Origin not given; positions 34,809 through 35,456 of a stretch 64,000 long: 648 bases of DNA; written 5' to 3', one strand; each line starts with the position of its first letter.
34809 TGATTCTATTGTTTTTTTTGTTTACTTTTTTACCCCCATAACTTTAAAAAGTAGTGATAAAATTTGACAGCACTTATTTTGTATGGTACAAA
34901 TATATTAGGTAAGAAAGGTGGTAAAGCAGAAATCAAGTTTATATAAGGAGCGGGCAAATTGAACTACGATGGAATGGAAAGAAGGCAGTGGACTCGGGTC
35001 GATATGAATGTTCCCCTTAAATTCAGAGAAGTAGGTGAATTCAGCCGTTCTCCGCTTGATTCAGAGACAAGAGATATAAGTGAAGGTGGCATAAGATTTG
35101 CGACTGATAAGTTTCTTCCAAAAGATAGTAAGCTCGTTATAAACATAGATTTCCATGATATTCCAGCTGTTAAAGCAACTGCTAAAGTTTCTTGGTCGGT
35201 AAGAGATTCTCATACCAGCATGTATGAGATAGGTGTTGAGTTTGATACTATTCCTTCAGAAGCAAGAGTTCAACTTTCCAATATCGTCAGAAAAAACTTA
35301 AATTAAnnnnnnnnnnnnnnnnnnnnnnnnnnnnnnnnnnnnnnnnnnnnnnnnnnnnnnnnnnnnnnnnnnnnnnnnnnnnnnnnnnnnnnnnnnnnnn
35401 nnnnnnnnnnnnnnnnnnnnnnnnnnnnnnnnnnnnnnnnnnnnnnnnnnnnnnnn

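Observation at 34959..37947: rpoN co-operonic with a receiver-less sigma-54 activator, convergently overlapped by a stand-alone PilZ gene; a tandem HD-GYP enzyme is encoded 24 kb upstream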

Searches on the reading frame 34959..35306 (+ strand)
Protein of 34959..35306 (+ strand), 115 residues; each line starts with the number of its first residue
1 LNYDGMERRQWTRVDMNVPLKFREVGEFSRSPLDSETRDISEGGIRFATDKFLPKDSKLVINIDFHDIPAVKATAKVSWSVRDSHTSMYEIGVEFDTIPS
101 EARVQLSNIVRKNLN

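Call 3: search_protein_families(library=pfam, proteins=[window:34959-35306:+], max_evalue=0.01)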
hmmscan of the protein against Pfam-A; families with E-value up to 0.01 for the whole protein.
window:34959-35306:+ (115 aa): 1 family
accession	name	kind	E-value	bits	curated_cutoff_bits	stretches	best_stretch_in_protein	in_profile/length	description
PF07238.19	PilZ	-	6.4e-14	52.6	22.5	1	7-110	1-100/102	PilZ domain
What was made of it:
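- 34959..35306 (+): Stand-alone PilZ-domain protein (115 aa). TTG start 8 nt after AAGGAG. Predicted c-di-GMP receptor. PF07238 E=6e-14 (call 3).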

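Call 4: search_protein_families(library=ncbifam, proteins=[window:34959-35306:+], max_evalue=0.01)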
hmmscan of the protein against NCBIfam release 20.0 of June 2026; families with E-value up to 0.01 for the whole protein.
window:34959-35306:+ (115 aa): 1 family
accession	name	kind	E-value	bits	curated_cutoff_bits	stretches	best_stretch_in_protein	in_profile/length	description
TIGR02266.1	gmx_TIGR02266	paralog_domain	1.5e-09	37.9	68.7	1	13-110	1-95/96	TIGR02266 family protein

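Call 23: find_homologous_proteins(query=window:34959-35306:+, max_evalue=0.001)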
Query window:34959-35306:+ (115 aa): 10 proteins with E <= 0.001 among 12 candidates.
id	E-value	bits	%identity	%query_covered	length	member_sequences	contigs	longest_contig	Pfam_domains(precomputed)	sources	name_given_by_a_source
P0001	9.5e-63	227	90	100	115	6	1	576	PF07238.20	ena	-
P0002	5.1e-61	222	88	98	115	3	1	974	PF07238.20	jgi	-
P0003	1.4e-56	207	82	98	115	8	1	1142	PF07238.20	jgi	-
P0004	3.6e-56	206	80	98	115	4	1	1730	PF07238.20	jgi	jgi:c-di-GMP-binding flagellar brake protein YcgR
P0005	2.1e-52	194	77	100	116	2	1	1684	PF07238.20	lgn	-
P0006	1.2e-47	179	69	100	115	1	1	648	PF07238.20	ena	-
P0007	5.4e-47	176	63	100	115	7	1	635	PF07238.20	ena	-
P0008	3.8e-44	167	66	100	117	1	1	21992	PF07238.20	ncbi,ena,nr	ncbi:MAG: PilZ domain-containing protein [Candidatus Saelkia tenebricola]|nr:PilZ domain-containing 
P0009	7.0e-43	163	60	99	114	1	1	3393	PF07238.20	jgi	jgi:c-di-GMP-binding flagellar brake protein YcgR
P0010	1.2e-41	159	61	98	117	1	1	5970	PF07238.20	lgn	-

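Call 32: find_related_loci(query=A1, collection=metagenome_contigs, flank=5000)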
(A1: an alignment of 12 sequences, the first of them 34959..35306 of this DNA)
Query A1 (115 aa) in metagenome_contigs; peptide patterns used: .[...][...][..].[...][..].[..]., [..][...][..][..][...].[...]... (x = any residue, [..] = any of these).
96 stretches matched a pattern; 12 encode a relative of the query (tblastn E <= 1e-3); 12 distinct loci.
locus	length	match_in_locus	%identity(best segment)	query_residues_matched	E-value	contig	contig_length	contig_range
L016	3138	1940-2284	99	1-115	1e-76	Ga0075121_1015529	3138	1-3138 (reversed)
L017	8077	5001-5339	84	3-115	1e-64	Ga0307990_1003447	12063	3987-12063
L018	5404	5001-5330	85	6-115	8e-63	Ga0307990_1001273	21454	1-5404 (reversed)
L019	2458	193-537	74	1-115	4e-59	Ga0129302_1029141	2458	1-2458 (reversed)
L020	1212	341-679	67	3-115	2e-56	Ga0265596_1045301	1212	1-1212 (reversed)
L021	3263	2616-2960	57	1-115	3e-49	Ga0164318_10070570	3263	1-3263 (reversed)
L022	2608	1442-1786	57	1-115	8e-49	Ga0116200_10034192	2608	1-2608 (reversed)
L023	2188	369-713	57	1-115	5e-49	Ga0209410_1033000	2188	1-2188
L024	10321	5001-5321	42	5-110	1e-27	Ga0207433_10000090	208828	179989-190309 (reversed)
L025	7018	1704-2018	39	7-110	9e-26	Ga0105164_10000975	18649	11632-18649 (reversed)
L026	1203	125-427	30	8-106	2e-7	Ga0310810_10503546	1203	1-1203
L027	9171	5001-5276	27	33-112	8e-5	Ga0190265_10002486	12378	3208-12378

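Call 52: search_solved_structures(query=A1, max_evalue=0.01)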
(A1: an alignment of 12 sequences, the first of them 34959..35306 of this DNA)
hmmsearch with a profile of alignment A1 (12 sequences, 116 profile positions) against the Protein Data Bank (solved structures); distinct sequences matched with E-value up to 0.01: 3.
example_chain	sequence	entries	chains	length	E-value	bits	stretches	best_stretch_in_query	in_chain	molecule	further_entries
4rt0_A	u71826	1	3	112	0.0029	20.8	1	8-109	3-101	Alginate biosynthesis protein Alg44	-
4rt1_A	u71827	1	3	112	0.0039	20.4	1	8-109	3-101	Alginate biosynthesis protein Alg44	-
4xrn_A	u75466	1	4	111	0.0055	19.9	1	8-109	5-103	Alginate biosynthesis protein Alg44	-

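Call 69: find_homologous_proteins(query=A1, max_evalue=0.001)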
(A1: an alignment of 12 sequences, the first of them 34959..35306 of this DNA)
Query A1 (12 sequences) (115 aa, profile of the alignment): 78 proteins with E <= 0.001 among 535 candidates.
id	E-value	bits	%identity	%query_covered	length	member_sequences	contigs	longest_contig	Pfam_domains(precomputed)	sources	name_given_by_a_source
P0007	1.8e-54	201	63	100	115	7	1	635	PF07238.20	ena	-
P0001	9.9e-54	198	90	100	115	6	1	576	PF07238.20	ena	-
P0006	5.3e-53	196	69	100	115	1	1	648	PF07238.20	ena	-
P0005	7.9e-53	195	77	100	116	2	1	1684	PF07238.20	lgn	-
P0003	2.9e-52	193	82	98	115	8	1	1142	PF07238.20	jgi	-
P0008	1.4e-51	191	66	100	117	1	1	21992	PF07238.20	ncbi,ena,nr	ncbi:MAG: PilZ domain-containing protein [Candidatus Saelkia tenebricola]|nr:PilZ domain-containing 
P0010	1.8e-51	191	61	98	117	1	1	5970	PF07238.20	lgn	-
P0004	2.0e-50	188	80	98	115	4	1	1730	PF07238.20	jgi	jgi:c-di-GMP-binding flagellar brake protein YcgR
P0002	3.0e-50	187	88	98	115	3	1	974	PF07238.20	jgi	-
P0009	3.7e-50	187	60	99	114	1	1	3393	PF07238.20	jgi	jgi:c-di-GMP-binding flagellar brake protein YcgR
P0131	1.5e-49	185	58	100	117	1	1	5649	PF07238.20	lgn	-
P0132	1.9e-49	184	58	100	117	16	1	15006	PF07238.20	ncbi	-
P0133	8.7e-49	182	63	98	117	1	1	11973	PF07238.20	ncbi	-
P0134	2.0e-48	181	57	100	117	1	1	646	PF07238.20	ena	-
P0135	9.8e-45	169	42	92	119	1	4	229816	PF07238.20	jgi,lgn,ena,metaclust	metaclust:\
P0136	5.2e-43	164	36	94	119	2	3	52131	PF07238.20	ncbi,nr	ncbi:MAG: PilZ domain-containing protein [Candidatus Omnitrophica bacterium]|nr:PilZ domain-containi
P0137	3.1e-42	161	35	94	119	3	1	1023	PF07238.20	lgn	-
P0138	4.9e-42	160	52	96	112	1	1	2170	PF07238.20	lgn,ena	-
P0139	1.1e-40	156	39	90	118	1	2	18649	PF07238.20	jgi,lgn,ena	-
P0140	2.6e-40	155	37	94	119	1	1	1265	PF07238.20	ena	-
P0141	9.3e-39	150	34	90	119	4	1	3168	PF07238.20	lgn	-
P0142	1.1e-38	150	37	95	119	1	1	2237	PF07238.20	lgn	-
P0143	3.8e-38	148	38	90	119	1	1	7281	PF07238.20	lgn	-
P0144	8.6e-38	147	38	94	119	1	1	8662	PF07238.20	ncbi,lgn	-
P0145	3.5e-35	138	30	94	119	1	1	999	PF07238.20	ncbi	-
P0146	1.6e-33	133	31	87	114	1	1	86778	PF07238.20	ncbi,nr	ncbi:MAG: PilZ domain-containing protein [Candidatus Omnitrophica bacterium]|nr:PilZ domain-containi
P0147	2.2e-32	129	35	95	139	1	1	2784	PF07238.20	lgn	-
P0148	7.5e-30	121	39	66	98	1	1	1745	PF07238.20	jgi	jgi:c-di-GMP-binding flagellar brake protein YcgR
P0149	3.3e-26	109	29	87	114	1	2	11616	PF07238.20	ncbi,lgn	ncbi:MAG: PilZ domain-containing protein [Candidatus Omnitrophota bacterium]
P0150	3.2e-25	106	28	91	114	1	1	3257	PF07238.20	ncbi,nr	ncbi:MAG: PilZ domain-containing protein [Candidatus Omnitrophica bacterium]|nr:PilZ domain-containi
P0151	9.9e-25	105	28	91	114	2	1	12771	PF07238.20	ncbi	ncbi:MAG: PilZ domain-containing protein [Candidatus Omnitrophota bacterium]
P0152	1.6e-23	101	29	90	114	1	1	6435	PF07238.20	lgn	-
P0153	1.6e-23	101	28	91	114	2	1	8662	PF07238.20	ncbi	-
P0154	1.1e-22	98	26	95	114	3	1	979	PF07238.20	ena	-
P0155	2.4e-21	94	29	91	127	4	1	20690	PF07238.20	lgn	-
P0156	6.2e-21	92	32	80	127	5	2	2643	PF07238.20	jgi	jgi:c-di-GMP-binding flagellar brake protein YcgR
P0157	1.0e-20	92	35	83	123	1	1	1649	PF07238.20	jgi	jgi:c-di-GMP-binding flagellar brake protein YcgR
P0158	1.7e-20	91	35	83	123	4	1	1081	PF07238.20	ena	-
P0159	3.1e-20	90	32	90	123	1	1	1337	PF07238.20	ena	-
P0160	2.9e-19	87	33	91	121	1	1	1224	PF07238.20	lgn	-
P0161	5.5e-19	86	31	90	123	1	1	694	PF07238.20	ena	-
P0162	2.2e-18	84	33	96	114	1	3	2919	PF07238.20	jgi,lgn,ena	-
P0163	5.1e-16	77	33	91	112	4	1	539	PF07238.20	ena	-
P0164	1.0e-15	76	29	96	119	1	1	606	PF07238.20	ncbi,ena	-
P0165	1.5e-13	69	30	91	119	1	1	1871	PF07238.20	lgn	-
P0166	1.3e-10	59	32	94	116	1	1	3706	PF07238.20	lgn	-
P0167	1.5e-10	59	28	64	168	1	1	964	PF07238.20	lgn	-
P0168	1.9e-9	55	29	99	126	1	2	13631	PF07238.20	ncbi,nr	ncbi:MAG: PilZ domain-containing protein [Candidatus Omnitrophica bacterium]|nr:PilZ domain-containi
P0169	1.9e-9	55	26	95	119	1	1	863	PF07238.20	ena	-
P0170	2.0e-9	55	26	79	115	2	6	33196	PF07238.20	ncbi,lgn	-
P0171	2.4e-9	55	33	79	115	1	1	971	PF07238.20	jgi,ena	-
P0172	2.6e-9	55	26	92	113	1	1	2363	PF07238.20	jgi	jgi:c-di-GMP-binding flagellar brake protein YcgR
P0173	1.0e-8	53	37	79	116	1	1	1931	PF07238.20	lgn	-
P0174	1.2e-8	53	26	99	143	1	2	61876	PF07238.20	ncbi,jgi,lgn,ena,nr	ncbi:MAG TPA: PilZ domain-containing protein [Patescibacteria group bacterium]|nr:PilZ domain-contai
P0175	1.3e-8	53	31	99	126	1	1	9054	PF07238.20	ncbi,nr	ncbi:MAG: PilZ domain-containing protein [Candidatus Omnitrophica bacterium]|nr:PilZ domain-containi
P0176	2.4e-8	52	30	97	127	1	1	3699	PF07238.20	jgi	jgi:hypothetical protein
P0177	3.1e-8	51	29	77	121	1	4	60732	PF07238.20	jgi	jgi:hypothetical protein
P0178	7.6e-8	50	29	93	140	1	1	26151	PF07238.20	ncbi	-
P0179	1.1e-7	50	32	80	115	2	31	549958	PF07238.20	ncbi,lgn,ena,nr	ncbi:MAG: PilZ domain-containing protein [Spirochaetales bacterium]|nr:PilZ domain-containing protei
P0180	1.4e-7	49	24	96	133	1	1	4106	PF07238.20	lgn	-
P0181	4.5e-7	48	33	91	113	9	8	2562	PF07238.20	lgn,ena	-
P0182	1.8e-6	46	32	98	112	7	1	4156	PF07238.20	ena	-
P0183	2.8e-6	45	26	93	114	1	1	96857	PF07238.20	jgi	jgi:uncharacterized protein (TIGR02266 family)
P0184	3.4e-6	45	31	95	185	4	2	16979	PF07238.20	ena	-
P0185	3.5e-6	45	26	96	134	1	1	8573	PF07238.20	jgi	jgi:c-di-GMP-binding flagellar brake protein YcgR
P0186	4.5e-6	45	26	92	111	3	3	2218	PF07238.20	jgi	jgi:hypothetical protein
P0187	1.4e-5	43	36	50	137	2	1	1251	PF07238.20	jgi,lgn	-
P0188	1.5e-5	43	25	93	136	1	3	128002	PF07238.20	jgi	jgi:type IV pilus assembly protein PilZ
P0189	1.7e-5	43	24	90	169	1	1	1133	PF07238.20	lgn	-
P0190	2.5e-5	42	26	95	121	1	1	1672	PF07238.20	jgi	jgi:uncharacterized protein (TIGR02266 family)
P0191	2.7e-5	42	24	92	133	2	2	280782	PF07238.20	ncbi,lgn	-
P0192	3.7e-5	42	26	95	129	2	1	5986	PF07238.20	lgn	-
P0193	5.8e-5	41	23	95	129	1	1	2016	PF07238.20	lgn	-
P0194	6.2e-5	41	24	98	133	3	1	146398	PF07238.20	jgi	-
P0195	7.0e-5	41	24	94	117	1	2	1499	PF07238.20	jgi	jgi:c-di-GMP-binding flagellar brake protein YcgR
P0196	9.1e-5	40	25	93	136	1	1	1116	PF07238.20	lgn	-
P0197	2.2e-4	39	26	94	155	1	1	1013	PF07238.20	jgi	-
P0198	4.9e-4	38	20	71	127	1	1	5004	PF07238.20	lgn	-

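Call 73: predict_structure(alignment_id=A2)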
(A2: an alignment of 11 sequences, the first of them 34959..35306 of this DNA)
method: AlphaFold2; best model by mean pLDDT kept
length: 115 residues; sequences in the alignment: 11
mean_pLDDT: 54.3   pTM: 0.46
mean pLDDT of the five models: 54.3, 53.3, 52.4, 52.2, 36.4
residues with pLDDT >= 90: 0; 70-90: 28; 50-70: 42; < 50: 45
segments of 3 or more residues with pLDDT < 50: 1-43
pLDDT, mean of each block of 10 residues (from residue 1): 33 31 28 32 61 70 64 70 76 70 64 50
secondary structure, 60 per line:
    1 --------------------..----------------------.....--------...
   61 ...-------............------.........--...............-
elements in order: E45-49 E58-63 E71-82 E89-97 H100-114
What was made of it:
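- Tried and rejected: The first AF2 run, on 11 close homologues, gave pLDDT 54 and was discarded (call 73).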

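Call 78: predict_structure(alignment_id=A3)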
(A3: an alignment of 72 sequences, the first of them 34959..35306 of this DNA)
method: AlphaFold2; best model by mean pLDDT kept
length: 115 residues; sequences in the alignment: 72
mean_pLDDT: 89.2   pTM: 0.79
mean pLDDT of the five models: 89.2, 88.9, 88.6, 84.4, 81.5
residues with pLDDT >= 90: 78; 70-90: 29; 50-70: 5; < 50: 3
segments of 3 or more residues with pLDDT < 50: 1-3
pLDDT, mean of each block of 10 residues (from residue 1): 58 92 88 94 95 95 89 96 92 95 90 84
secondary structure, 60 per line:
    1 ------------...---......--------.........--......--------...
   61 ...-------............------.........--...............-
elements in order: E13-15 E19-24 E33-41 E44-49 E58-63 E71-82 E89-97 H100-114
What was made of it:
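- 34959..35306 (+): AF2 model pLDDT 89, a beta-barrel plus C-terminal helix (call 78).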

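Call 80: fold_search(model_id=the predicted structure, library=pdb)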
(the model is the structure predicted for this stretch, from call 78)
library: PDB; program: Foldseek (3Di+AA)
matches with E <= 10: 699; with E <= 0.001: 36
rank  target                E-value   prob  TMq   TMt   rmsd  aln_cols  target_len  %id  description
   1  5vx6_A                6.0e-07  1.00  0.79  0.45   2.5       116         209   18  Structure of Bacillus subtilis Inhibitor of motility (MotI/DgrA) (released 2017-11-22)
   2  5vx6_B                1.3e-06  1.00  0.77  0.44   2.7       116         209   20  Structure of Bacillus subtilis Inhibitor of motility (MotI/DgrA) (released 2017-11-22)
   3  4p00_A                8.7e-06  1.00  0.73  0.13   3.1       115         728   21  Bacterial Cellulose Synthase in complex with cyclic-di-GMP and UDP (released 2014-04-09)
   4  8u0i                  1.0e-05  1.00  0.61  0.80   2.3        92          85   20  Crystal structure of PA0012 complexed with cyclic-di-GMP from Pseudomonas aeruginosa (released 2024-09-04)
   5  4xrn_D                1.3e-05  1.00  0.67  0.72   3.4       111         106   19  Pilz domain with c-di-gmp of a protein from Pseudomonas aeruginosa (released 2016-02-03)
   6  5ej1_A                1.4e-05  1.00  0.72  0.13   3.3       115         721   21  Pre-translocation state of bacterial cellulose synthase (released 2016-03-30)
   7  4xrn_B                1.6e-05  1.00  0.60  0.66   3.7       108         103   20  Pilz domain with c-di-gmp of a protein from Pseudomonas aeruginosa (released 2016-02-03)
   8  5y6g                  1.7e-05  1.00  0.70  0.62   4.2       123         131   16  PilZ domain with c-di-GMP of YcgR from Escherichia coli (released 2018-07-18)
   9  4rt0_C                1.8e-05  1.00  0.63  0.67   3.8       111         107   22  Structure of the Alg44 PilZ domain from Pseudomonas aeruginosa PAO1 in complex with c-di-GMP (released 2015-04-08)
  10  4xrn_C                1.9e-05  1.00  0.69  0.73   3.3       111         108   20  Pilz domain with c-di-gmp of a protein from Pseudomonas aeruginosa (released 2016-02-03)
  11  5y4r_D                2.2e-05  1.00  0.74  0.71   2.2       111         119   20  Structure of a methyltransferase complex (released 2017-11-29)
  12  4xrn_A                2.6e-05  1.00  0.61  0.66   3.7       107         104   20  Pilz domain with c-di-gmp of a protein from Pseudomonas aeruginosa (released 2016-02-03)
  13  5xly_B                3.1e-05  1.00  0.75  0.72   2.3       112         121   19  Crystal structure of CheR1 in complex with c-di-GMP-bound MapZ (released 2017-08-23)
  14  2rde_A                3.7e-05  1.00  0.61  0.33   3.7       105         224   25  Crystal structure of VCA0042 complexed with c-di-GMP (released 2007-10-30)
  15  4rt0_A                3.9e-05  1.00  0.62  0.65   3.8       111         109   22  Structure of the Alg44 PilZ domain from Pseudomonas aeruginosa PAO1 in complex with c-di-GMP (released 2015-04-08)
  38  7mie                  1.3e-03  1.00  0.64  0.32   3.1       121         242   14  Crystal structure of the Borreliella burgdorferi PlzA protein in complex with c-di-GMP (released 2021-06-30)
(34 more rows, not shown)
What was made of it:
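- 34959..35306 (+): Foldseek best hits are c-di-GMP-bound PilZ structures: MotI 5vx6, BcsA, Alg44, and MapZ 5xly_B with TM 0.75 (call 80).
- On PilZ c-di-GMP receptor: AF2 pLDDT is 89, with Foldseek hits to c-di-GMP-bound PilZ domains (calls 78, 80).
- Closest known: MapZ. Same: Same size (about 115-120 aa) and the same fold: a PilZ barrel plus a C-terminal helix, TM 0.72-0.75 (call 80).
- Closest known: Borrelia burgdorferi PlzA and the Rrp2-RpoN-RpoS pathway. Different: PlzA is a two-domain xPilZ-PilZ protein (PDB 7mie; a weak structural match at rank 38, call 80).
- The AF2 model (pLDDT 89) matches c-di-GMP-bound PilZ structures, including the single-domain adaptor MapZ bound to CheR1 (calls 78, 80).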

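Call 88: find_encoding_contigs(protein=P0136, flank=5000, max_places=2)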
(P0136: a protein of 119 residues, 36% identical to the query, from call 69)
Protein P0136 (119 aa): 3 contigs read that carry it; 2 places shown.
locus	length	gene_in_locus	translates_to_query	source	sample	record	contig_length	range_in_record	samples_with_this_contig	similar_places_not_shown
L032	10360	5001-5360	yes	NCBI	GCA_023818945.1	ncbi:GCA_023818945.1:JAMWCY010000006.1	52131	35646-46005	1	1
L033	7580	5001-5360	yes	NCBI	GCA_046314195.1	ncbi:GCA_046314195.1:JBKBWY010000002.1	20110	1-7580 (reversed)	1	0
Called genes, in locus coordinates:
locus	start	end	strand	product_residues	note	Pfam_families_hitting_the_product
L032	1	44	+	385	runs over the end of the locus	PF02749:QRPTase_N, PF01729:QRPTase_C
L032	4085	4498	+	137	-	-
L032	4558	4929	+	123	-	-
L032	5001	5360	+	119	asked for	PF07238:PilZ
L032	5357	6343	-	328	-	PF00158:Sigma54_activat, PF14532:Sigma54_activ_2, PF00004:AAA (weak), PF07724:AAA_2, PF07728:AAA_5 (weak), PF25601:AAA_lid_14, PF02954:HTH_8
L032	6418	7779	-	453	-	PF00309:Sigma54_AID, PF04963:Sigma54_CBD, PF04552:Sigma54_DBD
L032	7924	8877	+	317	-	PF24575:TPR_Slam (faint), PF00515:TPR_1 (faint), PF07719:TPR_2 (faint), PF13424:TPR_12 (faint), PF13432:TPR_16 (weak), PF13525:YfiO (weak), PF13174:TPR_6 (weak), PF13525:YfiO, +4 more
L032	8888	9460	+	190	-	PF04390:LptE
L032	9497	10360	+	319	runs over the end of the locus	PF06144:DNA_pol3_delta (weak), PF21694:DNA_pol3_delta_C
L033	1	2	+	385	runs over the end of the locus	PF02749:QRPTase_N, PF01729:QRPTase_C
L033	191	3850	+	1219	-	-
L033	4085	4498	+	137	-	-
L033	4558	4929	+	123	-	-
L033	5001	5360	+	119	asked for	PF07238:PilZ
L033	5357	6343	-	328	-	PF00158:Sigma54_activat, PF14532:Sigma54_activ_2, PF00004:AAA (weak), PF07724:AAA_2, PF07728:AAA_5 (weak), PF25601:AAA_lid_14, PF02954:HTH_8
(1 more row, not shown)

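Call 89: find_encoding_contigs(protein=P0132, flank=5000, max_places=1)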
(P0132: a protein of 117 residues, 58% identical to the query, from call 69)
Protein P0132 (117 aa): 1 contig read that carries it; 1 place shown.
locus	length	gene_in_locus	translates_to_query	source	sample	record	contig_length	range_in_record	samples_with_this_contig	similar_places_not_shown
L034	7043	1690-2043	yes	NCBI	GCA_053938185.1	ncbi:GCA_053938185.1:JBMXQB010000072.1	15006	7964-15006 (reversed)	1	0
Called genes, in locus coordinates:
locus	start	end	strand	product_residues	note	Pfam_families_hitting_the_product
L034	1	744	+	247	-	?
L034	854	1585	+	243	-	PF04187:Cofac_haem_bdg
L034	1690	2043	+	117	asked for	PF07238:PilZ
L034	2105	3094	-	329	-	PF00158:Sigma54_activat, PF14532:Sigma54_activ_2, PF07724:AAA_2, PF00004:AAA (weak), PF07728:AAA_5, PF25601:AAA_lid_14, PF02954:HTH_8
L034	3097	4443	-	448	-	PF00309:Sigma54_AID, PF04963:Sigma54_CBD, PF04552:Sigma54_DBD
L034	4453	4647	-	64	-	PF21344:Zn_ribbon_LysW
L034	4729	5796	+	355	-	PF04055:Radical_SAM, PF12836:HHH_3 (weak)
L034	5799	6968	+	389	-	-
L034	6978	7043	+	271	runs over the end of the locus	-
